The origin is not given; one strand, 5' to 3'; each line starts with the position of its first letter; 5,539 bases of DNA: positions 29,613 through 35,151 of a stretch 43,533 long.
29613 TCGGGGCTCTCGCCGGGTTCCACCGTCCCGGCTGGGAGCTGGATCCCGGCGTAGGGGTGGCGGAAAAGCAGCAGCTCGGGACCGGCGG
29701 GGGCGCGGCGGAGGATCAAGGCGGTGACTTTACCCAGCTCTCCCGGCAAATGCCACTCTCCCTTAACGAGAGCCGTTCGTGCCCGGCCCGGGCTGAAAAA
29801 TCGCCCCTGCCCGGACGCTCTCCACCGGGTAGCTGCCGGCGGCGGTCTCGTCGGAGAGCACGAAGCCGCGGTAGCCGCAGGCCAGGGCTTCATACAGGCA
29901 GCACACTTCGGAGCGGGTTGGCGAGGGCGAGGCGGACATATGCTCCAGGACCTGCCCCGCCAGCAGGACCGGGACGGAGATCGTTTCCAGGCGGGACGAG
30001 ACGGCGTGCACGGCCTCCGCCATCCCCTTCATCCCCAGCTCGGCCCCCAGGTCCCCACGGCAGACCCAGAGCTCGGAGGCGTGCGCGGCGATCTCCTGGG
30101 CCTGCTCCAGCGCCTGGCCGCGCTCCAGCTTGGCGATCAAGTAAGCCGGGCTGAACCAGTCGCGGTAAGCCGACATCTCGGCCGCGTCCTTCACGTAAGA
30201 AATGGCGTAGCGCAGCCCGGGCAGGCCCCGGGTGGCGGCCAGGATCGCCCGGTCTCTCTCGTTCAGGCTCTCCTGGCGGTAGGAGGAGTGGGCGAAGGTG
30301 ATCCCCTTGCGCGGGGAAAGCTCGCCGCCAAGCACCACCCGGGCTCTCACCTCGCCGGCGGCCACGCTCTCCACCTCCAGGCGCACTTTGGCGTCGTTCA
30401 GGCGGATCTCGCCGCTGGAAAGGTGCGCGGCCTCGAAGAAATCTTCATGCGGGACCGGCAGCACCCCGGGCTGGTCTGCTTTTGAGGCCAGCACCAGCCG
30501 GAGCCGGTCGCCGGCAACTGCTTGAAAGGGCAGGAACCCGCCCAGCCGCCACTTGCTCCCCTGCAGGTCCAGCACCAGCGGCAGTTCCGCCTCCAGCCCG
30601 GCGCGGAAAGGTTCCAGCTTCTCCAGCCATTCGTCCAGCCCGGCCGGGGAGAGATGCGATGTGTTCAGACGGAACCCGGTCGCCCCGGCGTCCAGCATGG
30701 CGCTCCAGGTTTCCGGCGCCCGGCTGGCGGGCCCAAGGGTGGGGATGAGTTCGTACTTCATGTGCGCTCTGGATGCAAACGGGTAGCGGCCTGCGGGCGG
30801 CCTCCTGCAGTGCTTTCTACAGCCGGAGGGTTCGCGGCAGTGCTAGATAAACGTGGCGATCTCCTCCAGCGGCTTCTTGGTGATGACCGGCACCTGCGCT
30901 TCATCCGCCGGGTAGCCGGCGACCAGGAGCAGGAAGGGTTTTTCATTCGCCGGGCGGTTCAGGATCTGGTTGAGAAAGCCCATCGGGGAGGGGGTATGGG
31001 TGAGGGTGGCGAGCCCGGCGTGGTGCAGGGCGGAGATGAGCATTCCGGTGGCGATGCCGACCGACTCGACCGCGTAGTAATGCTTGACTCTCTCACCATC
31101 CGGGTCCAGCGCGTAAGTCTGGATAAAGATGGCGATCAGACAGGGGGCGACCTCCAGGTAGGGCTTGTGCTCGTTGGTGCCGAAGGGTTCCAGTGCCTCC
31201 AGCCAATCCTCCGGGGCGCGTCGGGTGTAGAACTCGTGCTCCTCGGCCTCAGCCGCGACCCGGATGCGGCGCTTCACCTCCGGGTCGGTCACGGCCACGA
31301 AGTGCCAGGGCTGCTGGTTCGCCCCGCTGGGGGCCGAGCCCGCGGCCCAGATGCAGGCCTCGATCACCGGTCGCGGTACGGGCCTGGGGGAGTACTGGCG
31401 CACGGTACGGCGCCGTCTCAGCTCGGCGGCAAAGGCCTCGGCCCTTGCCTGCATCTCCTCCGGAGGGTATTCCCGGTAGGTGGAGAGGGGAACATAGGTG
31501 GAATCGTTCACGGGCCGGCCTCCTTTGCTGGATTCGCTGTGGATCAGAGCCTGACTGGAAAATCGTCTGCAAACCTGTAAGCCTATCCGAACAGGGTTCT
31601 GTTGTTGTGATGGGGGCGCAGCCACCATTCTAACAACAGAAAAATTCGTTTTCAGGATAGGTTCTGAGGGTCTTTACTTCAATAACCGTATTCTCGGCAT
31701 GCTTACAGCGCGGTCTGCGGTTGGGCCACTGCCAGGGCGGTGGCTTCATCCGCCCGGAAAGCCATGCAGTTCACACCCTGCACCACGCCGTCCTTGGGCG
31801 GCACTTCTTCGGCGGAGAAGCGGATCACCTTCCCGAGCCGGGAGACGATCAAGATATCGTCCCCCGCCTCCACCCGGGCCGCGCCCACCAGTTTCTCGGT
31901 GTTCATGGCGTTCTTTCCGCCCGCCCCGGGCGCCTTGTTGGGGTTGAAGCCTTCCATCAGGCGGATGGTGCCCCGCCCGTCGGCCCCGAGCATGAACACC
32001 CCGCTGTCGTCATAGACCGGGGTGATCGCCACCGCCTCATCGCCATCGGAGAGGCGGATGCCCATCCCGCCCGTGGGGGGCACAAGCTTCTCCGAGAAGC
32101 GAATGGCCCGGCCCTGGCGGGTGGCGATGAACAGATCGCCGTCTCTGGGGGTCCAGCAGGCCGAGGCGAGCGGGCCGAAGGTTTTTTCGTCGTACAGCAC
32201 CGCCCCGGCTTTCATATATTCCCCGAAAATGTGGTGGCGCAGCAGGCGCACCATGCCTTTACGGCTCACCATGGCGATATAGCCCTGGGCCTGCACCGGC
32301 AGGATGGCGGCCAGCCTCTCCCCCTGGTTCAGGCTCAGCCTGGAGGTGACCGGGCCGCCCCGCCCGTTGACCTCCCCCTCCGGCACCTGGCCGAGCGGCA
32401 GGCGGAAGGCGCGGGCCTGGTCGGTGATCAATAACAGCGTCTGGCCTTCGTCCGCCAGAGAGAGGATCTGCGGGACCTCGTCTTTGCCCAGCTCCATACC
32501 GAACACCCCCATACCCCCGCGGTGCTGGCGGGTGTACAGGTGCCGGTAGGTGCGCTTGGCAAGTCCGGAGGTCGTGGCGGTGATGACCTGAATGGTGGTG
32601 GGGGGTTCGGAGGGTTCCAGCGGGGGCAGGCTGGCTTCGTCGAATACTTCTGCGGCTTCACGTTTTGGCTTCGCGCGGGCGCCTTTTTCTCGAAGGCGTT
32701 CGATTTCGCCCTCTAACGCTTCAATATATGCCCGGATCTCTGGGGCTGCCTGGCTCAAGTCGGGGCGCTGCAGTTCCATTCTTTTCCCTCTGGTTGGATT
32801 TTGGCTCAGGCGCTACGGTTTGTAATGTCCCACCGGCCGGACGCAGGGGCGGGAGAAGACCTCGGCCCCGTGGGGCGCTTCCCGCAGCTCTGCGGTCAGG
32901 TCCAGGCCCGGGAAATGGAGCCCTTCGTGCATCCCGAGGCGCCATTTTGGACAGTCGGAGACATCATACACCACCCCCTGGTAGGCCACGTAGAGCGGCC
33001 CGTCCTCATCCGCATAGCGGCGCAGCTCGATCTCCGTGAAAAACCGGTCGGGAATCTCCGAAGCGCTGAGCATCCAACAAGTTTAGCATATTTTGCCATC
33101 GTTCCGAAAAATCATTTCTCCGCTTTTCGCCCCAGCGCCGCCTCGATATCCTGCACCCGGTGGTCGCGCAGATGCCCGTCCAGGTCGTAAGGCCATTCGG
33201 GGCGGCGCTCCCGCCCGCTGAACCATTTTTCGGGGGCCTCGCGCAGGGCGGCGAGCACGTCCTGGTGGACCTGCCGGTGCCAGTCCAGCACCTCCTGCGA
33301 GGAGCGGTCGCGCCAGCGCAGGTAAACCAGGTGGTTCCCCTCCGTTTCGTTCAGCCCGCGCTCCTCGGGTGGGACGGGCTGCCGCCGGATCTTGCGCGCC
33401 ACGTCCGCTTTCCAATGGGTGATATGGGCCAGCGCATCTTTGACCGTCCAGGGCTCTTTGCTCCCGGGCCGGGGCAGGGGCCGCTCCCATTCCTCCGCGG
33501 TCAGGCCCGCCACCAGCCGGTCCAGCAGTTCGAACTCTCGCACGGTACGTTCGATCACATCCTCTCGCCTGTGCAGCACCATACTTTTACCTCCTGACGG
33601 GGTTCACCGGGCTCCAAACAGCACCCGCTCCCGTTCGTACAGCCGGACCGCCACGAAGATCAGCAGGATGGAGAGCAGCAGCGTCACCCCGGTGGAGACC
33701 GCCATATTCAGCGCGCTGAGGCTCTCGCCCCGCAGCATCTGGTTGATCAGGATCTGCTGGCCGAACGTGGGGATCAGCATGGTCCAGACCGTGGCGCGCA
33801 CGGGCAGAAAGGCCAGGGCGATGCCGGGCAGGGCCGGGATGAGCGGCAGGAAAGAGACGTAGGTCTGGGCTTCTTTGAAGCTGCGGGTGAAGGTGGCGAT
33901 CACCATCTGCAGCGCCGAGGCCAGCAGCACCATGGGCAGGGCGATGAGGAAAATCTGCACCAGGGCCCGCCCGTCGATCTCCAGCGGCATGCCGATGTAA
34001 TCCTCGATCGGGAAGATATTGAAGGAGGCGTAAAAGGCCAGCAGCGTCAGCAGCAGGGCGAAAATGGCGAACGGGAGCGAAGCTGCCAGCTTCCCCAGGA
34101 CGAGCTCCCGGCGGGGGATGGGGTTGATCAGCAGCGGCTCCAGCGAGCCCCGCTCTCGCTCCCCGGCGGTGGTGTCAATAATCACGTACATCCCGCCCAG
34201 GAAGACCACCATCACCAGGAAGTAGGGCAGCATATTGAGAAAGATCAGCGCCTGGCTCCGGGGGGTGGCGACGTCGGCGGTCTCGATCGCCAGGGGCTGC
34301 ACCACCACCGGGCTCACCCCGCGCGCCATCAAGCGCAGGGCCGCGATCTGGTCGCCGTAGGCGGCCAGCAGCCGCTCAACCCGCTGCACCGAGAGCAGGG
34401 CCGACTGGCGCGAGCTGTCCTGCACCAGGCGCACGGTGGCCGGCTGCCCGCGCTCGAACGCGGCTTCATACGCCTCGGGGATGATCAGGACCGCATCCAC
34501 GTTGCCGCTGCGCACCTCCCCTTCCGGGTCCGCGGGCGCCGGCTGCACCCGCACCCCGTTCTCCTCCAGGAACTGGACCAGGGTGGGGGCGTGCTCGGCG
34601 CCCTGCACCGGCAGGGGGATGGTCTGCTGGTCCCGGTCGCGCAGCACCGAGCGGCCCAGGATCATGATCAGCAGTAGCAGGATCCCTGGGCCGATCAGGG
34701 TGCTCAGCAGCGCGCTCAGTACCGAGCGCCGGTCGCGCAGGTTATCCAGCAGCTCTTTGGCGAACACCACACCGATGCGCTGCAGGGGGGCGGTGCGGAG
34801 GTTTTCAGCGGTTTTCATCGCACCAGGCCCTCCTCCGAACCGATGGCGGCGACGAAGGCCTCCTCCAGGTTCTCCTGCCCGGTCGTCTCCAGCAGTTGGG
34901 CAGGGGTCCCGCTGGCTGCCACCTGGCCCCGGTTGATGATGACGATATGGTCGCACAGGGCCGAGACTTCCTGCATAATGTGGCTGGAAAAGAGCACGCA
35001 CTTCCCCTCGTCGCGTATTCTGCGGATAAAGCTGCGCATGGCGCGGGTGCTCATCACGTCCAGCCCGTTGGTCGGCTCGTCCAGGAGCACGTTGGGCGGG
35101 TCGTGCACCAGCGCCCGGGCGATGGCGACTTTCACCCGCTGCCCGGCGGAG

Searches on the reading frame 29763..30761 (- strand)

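Call 59: search_protein_families(library=pfam, proteins=[window:29763-30761:-], max_evalue=0.00001)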
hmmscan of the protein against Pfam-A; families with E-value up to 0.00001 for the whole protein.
window:29763-30761:- (332 aa): 1 family
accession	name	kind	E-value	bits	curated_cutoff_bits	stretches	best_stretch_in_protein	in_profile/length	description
PF00224.27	PK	-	1.7e-38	133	30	1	3-316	4-328/328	Pyruvate kinase, barrel domain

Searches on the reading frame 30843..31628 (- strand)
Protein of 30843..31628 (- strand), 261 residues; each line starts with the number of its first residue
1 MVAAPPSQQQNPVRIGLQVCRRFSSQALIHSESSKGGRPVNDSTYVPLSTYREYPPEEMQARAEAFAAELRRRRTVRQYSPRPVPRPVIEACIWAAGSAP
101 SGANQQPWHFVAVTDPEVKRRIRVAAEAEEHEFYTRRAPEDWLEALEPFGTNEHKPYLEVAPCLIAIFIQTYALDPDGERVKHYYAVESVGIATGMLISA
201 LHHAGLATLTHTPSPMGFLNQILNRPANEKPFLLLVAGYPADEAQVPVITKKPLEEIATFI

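Call 59: search_protein_families(library=pfam, proteins=[window:30843-31628:-], max_evalue=0.00001)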
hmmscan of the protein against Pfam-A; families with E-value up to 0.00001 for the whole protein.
window:30843-31628:- (261 aa): 1 family
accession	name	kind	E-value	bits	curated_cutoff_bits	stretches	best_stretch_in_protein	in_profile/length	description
PF00881.29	Nitroreductase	-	1.2e-21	78.1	23.5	1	70-239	1-167/167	Nitroreductase family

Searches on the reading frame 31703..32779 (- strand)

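Call 59: search_protein_families(library=pfam, proteins=[window:31703-32779:-], max_evalue=0.00001)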
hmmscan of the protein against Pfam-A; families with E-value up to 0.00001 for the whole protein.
window:31703-32779:- (358 aa): 2 families
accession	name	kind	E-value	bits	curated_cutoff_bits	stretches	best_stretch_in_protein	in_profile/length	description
PF03989.18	DNA_gyraseA_C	-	2.8e-23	81.5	27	0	215-255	2-47/48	DNA gyrase C-terminal domain, beta-propeller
PF06698.16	DUF1192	-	3.4e-06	27.5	25.5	1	14-44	24-54/58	Protein of unknown function (DUF1192)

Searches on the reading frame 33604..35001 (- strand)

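Call 59: search_protein_families(library=pfam, proteins=[window:33604-35001:-], max_evalue=0.00001)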
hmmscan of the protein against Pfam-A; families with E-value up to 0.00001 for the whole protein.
window:33604-35001:- (465 aa): 4 families
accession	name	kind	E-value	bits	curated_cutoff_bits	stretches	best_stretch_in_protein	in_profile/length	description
PF12698.13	ABC2_membrane_3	-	4.7e-25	88.9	31.6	1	98-452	4-346/347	ABC-2 family transporter protein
PF12679.13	ABC2_membrane_2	-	8.5e-17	61.7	27.2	1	79-457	3-280/283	ABC-2 family transporter protein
PF01061.29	ABC2_membrane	-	2.9e-09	37.2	26.9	1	253-385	48-169/211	ABC-2 type transporter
PF12730.13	ABC2_membrane_4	-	3.2e-06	27.7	27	0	260-375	56-165/179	ABC-2 family transporter protein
